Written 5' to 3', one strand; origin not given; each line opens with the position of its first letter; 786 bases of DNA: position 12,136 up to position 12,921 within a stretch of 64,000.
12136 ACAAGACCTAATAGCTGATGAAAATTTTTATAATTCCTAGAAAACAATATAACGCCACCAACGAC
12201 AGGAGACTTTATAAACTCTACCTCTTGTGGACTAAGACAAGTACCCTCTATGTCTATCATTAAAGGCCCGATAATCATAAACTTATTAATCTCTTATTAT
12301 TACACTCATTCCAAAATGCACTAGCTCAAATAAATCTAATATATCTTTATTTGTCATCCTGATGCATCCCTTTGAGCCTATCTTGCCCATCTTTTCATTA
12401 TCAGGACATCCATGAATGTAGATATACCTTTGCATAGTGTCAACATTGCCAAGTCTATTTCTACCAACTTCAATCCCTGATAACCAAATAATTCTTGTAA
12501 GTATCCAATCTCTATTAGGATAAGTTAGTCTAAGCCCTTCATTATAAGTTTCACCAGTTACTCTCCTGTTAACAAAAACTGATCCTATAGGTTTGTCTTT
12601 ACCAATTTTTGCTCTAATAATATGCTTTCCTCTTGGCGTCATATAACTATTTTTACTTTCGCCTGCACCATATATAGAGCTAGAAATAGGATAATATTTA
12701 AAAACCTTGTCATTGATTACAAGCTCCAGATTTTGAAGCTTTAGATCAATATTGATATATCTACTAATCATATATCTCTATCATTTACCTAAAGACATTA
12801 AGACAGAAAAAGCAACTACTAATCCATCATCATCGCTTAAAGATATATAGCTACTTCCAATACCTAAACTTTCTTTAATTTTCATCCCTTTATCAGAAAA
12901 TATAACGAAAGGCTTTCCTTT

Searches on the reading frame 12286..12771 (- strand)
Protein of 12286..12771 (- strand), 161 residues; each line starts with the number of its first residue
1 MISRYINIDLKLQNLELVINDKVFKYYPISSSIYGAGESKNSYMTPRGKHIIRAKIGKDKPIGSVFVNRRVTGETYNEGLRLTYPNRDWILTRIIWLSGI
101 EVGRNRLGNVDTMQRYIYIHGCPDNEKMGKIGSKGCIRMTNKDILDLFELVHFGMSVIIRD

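Call 59: search_protein_families(library=ncbifam, proteins=[window:12286-12771:-], max_evalue=0.00001)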
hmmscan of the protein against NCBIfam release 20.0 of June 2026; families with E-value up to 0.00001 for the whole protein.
window:12286-12771:- (161 aa): 1 family
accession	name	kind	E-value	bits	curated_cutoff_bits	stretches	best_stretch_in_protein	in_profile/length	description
NF040925.1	LD_carbox_ElsL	exception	2.8e-51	173.5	270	1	6-157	8-156/164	cell wall-recycling L,D-carboxypeptidase ElsL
